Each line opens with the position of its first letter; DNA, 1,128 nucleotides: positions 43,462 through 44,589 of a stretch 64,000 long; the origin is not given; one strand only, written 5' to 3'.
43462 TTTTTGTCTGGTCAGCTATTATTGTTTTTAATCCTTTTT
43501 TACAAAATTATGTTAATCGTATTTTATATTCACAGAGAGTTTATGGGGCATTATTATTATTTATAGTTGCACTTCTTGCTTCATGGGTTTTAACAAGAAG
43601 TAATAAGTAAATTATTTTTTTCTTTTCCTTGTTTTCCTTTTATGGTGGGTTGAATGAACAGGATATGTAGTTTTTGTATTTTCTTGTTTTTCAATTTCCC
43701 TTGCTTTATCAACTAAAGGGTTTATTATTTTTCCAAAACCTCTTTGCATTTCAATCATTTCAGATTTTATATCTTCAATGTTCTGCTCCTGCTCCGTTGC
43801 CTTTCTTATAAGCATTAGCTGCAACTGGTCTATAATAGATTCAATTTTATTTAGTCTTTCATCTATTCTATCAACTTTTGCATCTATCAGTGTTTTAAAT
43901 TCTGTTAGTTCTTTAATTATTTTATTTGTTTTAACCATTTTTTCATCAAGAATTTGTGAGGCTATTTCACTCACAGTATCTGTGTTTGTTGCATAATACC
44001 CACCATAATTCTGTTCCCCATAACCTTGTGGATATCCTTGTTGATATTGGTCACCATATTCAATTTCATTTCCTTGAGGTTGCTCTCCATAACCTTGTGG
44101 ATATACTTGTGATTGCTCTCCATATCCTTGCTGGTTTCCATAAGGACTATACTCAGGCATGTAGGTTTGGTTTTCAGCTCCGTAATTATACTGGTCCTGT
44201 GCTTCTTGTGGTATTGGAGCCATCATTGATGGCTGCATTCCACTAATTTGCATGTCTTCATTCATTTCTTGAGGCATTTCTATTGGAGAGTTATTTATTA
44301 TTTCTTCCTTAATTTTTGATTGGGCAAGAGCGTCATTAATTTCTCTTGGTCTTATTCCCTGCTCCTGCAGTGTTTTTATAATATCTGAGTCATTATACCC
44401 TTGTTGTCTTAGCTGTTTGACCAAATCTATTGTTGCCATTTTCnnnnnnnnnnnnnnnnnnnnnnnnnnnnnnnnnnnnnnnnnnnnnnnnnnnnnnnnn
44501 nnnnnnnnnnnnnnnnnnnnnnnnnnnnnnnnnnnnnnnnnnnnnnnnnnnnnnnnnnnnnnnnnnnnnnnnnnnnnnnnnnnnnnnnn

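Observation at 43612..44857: Archaeal protein with a UBA-like head, a roughly 100-aa Q/G/Y-rich prion-like low-complexity region and a coiled-coil tail, paired with a second coiled-coil protein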

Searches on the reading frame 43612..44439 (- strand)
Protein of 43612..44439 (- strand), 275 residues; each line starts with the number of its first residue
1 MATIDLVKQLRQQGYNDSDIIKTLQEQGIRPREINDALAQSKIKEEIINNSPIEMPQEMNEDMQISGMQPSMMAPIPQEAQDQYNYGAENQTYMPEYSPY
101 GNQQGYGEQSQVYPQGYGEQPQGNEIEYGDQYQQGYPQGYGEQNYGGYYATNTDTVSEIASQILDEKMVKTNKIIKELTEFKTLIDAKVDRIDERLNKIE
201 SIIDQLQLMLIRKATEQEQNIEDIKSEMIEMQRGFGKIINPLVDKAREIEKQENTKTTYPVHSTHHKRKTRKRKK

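Call 3: search_protein_families(library=pfam, proteins=[window:43612-44439:-], max_evalue=0.1)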
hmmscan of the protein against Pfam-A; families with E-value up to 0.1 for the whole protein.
window:43612-44439:- (275 aa): 5 families
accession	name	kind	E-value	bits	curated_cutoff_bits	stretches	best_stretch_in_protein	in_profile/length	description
PF24625.1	DUF7626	-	0.024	14.9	27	1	7-28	9-30/55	Domain of unknown function (DUF7626)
PF10779.14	XhlA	-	0.031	14.9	34.7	1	185-226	2-43/67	Haemolysin XhlA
PF11727.13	ISG65-75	-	0.045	13.4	25.1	1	170-252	51-129/281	Invariant surface glycoprotein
PF08397.16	IMD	-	0.062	13.2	26.2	0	149-252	46-149/219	IRSp53/MIM homology domain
PF09288.16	UBA_3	-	0.066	13.5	20.4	1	5-48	11-54/55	Fungal ubiquitin-associated domain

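Call 5: find_homologous_proteins(query=window:43612-44439:-)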
Query window:43612-44439:- (275 aa): 30 proteins with E <= 0.001 among 608 candidates.
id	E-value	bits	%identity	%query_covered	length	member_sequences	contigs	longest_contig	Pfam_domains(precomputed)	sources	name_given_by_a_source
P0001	1.1e-173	594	100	100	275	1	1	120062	-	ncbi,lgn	ncbi:MAG: hypothetical protein QXI33_00555 [Candidatus Pacearchaeota archaeon]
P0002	2.7e-93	330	65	97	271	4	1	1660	-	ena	-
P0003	5.2e-85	303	65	91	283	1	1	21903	-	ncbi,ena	-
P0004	2.8e-82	294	62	97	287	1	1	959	-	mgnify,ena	mgnify:CR=1 FL=1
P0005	3.2e-58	215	47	91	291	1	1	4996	-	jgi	-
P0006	1.6e-54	203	47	91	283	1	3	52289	-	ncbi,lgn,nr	ncbi:hypothetical protein HYW74_04930 [Candidatus Pacearchaeota archaeon]|nr:hypothetical protein [C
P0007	1.8e-53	200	45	91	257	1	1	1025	-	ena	-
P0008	1.8e-51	193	45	97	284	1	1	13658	-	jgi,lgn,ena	-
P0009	8.1e-51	191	47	91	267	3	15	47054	-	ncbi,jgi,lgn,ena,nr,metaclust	ncbi:hypothetical protein J4466_02410 [Candidatus Pacearchaeota archaeon]|nr:hypothetical protein [C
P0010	1.1e-50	191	47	93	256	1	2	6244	-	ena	-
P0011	1.1e-50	190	47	91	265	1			-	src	-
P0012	1.3e-50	190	44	91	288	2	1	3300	-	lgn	-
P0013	1.9e-50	190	49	91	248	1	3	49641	-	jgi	jgi:phage host-nuclease inhibitor protein Gam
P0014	5.2e-49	185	47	99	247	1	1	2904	-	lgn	-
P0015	7.3e-49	185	46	90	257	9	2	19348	-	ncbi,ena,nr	ncbi:hypothetical protein COU56_01630 [Candidatus Pacearchaeota archaeon CG10_big_fil_rev_8_21_14_0_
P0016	8.5e-49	184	48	92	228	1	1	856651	-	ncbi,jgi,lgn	ncbi:MAG: hypothetical protein WC781_02970 [Candidatus Pacearchaeota archaeon]|jgi:hypothetical prot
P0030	1.6e-16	79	28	87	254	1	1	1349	-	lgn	-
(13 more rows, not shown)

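Call 12: find_encoding_contigs(protein=P0016, flank=10000, max_places=2)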
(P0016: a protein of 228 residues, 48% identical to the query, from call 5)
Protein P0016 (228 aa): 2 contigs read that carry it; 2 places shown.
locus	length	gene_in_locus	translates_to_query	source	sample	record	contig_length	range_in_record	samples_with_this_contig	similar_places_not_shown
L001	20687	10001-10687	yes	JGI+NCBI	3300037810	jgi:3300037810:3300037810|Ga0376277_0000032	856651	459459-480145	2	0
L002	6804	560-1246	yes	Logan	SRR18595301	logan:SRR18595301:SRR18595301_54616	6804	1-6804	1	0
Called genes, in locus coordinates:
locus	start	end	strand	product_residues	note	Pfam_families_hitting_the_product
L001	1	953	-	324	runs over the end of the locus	-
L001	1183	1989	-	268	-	-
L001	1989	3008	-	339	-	-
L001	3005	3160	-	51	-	-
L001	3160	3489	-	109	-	-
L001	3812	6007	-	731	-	-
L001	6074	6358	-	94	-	-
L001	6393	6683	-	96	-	-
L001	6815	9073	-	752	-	PF00437:T2SSE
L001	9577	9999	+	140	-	-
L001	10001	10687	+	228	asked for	-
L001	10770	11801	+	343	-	-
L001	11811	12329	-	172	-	-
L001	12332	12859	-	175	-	-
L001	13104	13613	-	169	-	-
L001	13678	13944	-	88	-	-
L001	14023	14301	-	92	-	-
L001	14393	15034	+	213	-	-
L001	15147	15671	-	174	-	-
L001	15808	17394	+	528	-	PF00270:DEAD, PF04851:ResIII, PF18766:SWI2_SNF2 (weak), PF21210:RNA_helicase_helical, PF00271:Helicase_C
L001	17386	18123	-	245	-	PF03372:Exo_endo_phos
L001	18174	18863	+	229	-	PF02732:ERCC4, PF01367:5_3_exonuc (weak), PF12826:HHH_2 (weak), PF14520:HHH_5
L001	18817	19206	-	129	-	-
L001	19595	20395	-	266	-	PF00491:Arginase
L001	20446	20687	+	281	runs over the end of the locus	PF19656:DUF6159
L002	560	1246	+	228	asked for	-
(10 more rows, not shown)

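Call 15: predict_structure(alignment_id=A1)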
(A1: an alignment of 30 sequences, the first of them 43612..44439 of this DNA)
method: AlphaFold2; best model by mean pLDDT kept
length: 275 residues; sequences in the alignment: 30
mean_pLDDT: 66.5   pTM: 0.28
mean pLDDT of the five models: 66.5, 65.5, 65.0, 65.0, 63.9
residues with pLDDT >= 90: 102; 70-90: 40; 50-70: 27; < 50: 106
segments of 3 or more residues with pLDDT < 50: 51-70, 72-152
pLDDT, mean of each block of 10 residues (from residue 1): 89 94 94 93 71 38 37 40 32 36 31 33 35 32 33 71 91 95 96 97 97 96 94 83 76 60 55 54
secondary structure, 60 per line:
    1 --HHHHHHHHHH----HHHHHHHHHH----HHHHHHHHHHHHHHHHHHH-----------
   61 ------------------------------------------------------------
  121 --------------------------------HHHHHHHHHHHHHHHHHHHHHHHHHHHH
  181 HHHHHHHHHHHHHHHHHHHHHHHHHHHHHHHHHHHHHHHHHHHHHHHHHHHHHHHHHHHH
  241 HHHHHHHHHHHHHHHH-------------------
elements in order: H3-12 H17-26 H31-49 H153-256

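Call 17: find_related_loci(query=A1, collection=genome_contigs, flank=10000)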
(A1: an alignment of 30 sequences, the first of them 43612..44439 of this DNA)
Query A1 (275 aa) in genome_contigs; peptide patterns used: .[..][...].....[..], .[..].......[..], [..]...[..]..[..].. (x = any residue, [..] = any of these).
255 stretches matched a pattern; 46 encode a relative of the query (tblastn E <= 1e-3); 46 distinct loci.
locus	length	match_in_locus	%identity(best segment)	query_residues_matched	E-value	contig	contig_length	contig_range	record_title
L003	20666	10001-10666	48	1-254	9e-62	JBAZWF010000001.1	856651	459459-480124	MAG: Candidatus Pacearchaeota archaeon isolate SO_2017_GW1_270 NODE_32_length_856651_cov_3.449720_OW334_2017, whole geno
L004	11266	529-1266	46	1-260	1e-59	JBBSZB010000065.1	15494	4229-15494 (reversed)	MAG: Nanoarchaeota archaeon isolate H51-bin106_1 H51_bin106_1_000000000065, whole genome shotgun sequence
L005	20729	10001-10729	47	1-251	1e-57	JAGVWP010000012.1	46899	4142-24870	Candidatus Pacearchaeota archaeon isolate RIFCSPHIGHO2_02_FULL_31_29 rifcsphigho2_02_scaffold_3357, whole genome shotgun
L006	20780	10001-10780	47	1-251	2e-55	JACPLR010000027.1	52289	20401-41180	MAG: Candidatus Pacearchaeota archaeon isolate NC_groundwater_526_Ag_S-0.1um_30_12 S35_SO-1_scaffold_486125, whole genom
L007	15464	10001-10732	44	1-248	1e-53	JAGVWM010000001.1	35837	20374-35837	Candidatus Pacearchaeota archaeon isolate RIFCSPHIGHO2_01_FULL_29_23 rifcsphigho2_01_scaffold_6473, whole genome shotgun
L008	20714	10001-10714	44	1-251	3e-53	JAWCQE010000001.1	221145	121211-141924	MAG: Candidatus Pacearchaeota archaeon isolate JZ-2_201901_bins_146 JZ-2_201901_bins_146_scaffold_1, whole genome shotgu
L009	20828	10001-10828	40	1-258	7e-53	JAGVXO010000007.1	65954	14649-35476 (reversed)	Candidatus Pacearchaeota archaeon isolate RIFOXYB1_FULL_32_14 rifoxyb1_full_scaffold_204, whole genome shotgun sequence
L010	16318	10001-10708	46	1-247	7e-52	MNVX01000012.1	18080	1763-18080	MAG: Candidatus Pacearchaeota archaeon CG1_02_32_21 cg1_0.2_scaffold_2640_c, whole genome shotgun sequence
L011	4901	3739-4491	43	3-250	7e-52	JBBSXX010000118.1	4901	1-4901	MAG: Nanoarchaeota archaeon isolate H51-bin135_1 H51_bin135_1_000000000118, whole genome shotgun sequence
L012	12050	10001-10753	44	1-248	2e-50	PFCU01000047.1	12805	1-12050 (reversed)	MAG: Candidatus Pacearchaeota archaeon CG10_big_fil_rev_8_21_14_0_10_30_48 CG10_8_21_14_0.10_scaffold_12736_c, whole gen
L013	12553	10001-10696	46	1-247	5e-48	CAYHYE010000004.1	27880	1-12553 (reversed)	MAG TPA_asm: Candidatus Woesearchaeota archaeon isolate ERP119705_co17_292 genome assembly, contig: NODE_1861_length_278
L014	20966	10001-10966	37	1-251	1e-47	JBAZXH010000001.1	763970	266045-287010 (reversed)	MAG: Candidatus Pacearchaeota archaeon isolate SO_2017_GW1_51 NODE_49_length_763970_cov_4.841685_OW334_2017, whole genom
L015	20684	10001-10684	44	1-246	9e-48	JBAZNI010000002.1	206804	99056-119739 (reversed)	MAG: Candidatus Pacearchaeota archaeon isolate SO_2017_LW4_63 scaffold_195_c1_LW137-91_2017, whole genome shotgun sequen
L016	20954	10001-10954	38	1-260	4e-47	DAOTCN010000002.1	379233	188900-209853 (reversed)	MAG TPA_asm: Candidatus Paceibacterota bacterium isolate AMR_MDS_3180 NODE_15_length_379233_cov_10.034047, whole genome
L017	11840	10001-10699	39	1-248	1e-43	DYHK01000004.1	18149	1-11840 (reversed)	MAG TPA_asm: Candidatus Aenigmarchaeum sp. isolate BE2012_2_32_6 Afr_mines_BE2012_1479_length_18149_cov_2_638996, whole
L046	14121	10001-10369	38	132-254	2e-17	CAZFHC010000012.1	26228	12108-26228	MAG TPA_asm: Candidatus Woesearchaeota archaeon isolate SRP191223_co1_39 genome assembly, contig: NODE_1499_length_26228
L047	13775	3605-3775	44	1-57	5e-9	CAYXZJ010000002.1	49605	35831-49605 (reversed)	MAG TPA_asm: Candidatus Woesearchaeota archaeon isolate binchicken_co154_275 genome assembly, contig: NODE_775_length_49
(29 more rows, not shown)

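Call 24: search_solved_structures(query=A1, max_evalue=10, show_alignments=3)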
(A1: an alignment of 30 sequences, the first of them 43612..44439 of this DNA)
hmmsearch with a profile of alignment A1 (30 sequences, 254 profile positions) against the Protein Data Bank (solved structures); distinct sequences matched with E-value up to 10: 9.
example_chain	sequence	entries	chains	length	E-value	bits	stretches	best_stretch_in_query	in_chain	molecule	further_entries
8skx_A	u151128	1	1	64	0.0018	21.1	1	6-40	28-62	Miniprotein HHH_rd4_0518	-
5cwb_A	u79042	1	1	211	0.031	17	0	18-46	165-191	Designed helical repeat protein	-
8vl3_A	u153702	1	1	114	0.054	16.3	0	10-38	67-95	De novo designed protein F3 parent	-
1dwy_A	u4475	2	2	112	0.15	14.8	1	106-173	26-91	PRION PROTEIN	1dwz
4iwb_A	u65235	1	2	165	0.28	13.9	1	58-191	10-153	FliC, FliS chimera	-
1r71_A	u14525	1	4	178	0.88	12.3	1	18-40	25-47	Transcriptional repressor protein korB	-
8qa8_A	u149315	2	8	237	1.4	11.6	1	18-40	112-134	Transcriptional repressor protein KorB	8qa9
9cuy_c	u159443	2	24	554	1.5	11.5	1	138-226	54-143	Short tail fiber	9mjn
7mwr_B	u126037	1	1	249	3.6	10.3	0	19-49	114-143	LHD101B4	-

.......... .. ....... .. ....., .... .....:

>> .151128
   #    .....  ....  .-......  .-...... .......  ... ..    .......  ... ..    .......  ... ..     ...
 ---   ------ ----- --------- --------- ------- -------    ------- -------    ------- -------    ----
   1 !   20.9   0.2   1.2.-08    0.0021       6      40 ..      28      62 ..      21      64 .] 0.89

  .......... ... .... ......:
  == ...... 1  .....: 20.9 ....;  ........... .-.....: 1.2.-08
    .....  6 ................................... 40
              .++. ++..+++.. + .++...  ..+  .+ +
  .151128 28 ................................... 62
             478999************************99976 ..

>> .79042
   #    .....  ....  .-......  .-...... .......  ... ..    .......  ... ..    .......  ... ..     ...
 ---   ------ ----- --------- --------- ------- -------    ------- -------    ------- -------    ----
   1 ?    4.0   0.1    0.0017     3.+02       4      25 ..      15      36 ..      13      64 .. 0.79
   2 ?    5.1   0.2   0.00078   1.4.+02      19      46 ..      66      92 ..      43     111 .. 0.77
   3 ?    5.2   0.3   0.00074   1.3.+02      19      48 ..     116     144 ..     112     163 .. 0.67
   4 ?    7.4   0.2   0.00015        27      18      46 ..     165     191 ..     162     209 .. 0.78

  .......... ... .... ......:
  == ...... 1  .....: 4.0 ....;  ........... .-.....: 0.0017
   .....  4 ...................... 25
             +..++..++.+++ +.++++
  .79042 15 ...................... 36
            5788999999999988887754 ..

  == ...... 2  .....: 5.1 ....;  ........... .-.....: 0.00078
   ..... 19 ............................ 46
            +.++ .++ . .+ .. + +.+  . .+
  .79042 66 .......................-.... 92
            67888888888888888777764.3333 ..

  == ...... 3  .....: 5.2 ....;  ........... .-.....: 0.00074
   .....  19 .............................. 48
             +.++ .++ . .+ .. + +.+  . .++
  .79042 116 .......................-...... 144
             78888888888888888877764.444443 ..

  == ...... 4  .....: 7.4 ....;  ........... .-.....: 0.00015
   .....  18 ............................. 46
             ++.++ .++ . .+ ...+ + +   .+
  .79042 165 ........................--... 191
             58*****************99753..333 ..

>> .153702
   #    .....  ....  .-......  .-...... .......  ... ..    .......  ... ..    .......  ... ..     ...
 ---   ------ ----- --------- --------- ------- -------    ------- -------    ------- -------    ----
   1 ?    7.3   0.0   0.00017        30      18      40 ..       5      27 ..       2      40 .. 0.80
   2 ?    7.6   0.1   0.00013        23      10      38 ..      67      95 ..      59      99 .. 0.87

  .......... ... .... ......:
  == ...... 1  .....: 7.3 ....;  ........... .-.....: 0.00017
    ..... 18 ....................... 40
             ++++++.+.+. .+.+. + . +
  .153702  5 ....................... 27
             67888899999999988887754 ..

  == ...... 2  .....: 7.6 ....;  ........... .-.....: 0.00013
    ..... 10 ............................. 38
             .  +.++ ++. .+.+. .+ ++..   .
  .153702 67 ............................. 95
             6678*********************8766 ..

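Call 25: search_protein_representatives(alignment_id=A1)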
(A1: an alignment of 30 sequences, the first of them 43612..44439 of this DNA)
Query: 30 sequences, 254 profile positions. Proteins with E-value up to 0.001 (for the whole library): 1909; up to 1e-10: 1415; up to 1e-30: 825. The best 150 are listed.
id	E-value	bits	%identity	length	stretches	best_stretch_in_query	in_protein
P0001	5.7e-93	327.5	-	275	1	1-254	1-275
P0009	1.2e-88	313.3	-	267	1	1-254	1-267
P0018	2.9e-87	308.8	-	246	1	1-253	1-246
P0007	3.4e-86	305.3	-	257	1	1-243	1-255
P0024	4.0e-85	301.8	-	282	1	1-254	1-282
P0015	5.0e-85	301.5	-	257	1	1-251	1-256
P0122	9.0e-84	297.4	-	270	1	1-254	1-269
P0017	1.6e-83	296.6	-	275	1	1-253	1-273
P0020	2.7e-80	286.0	-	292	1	2-243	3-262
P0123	8.2e-80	284.4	-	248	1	1-247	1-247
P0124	2.1e-79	283.0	-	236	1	1-240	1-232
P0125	2.2e-79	283.0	-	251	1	1-252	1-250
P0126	3.7e-79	282.2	-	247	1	3-252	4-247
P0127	1.7e-78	280.1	-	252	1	1-252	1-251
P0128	5.6e-78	278.4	-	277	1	1-250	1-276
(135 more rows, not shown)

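Call 28: search_protein_families(library=ncbifam, proteins=[window:43612-44439:-], max_evalue=0.1)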
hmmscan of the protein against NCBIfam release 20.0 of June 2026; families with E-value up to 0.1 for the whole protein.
window:43612-44439:- (275 aa): 2 families
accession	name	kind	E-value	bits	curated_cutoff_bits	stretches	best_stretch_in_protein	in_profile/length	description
TIGR03930.1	WXG100_ESAT6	subfamily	0.056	13.6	44.85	0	185-255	16-87/90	WXG100 family type VII secretion target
NF004433.0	PRK05771.3-2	equivalog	0.083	11.2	1173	1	158-230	178-256/701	V-type ATP synthase subunit I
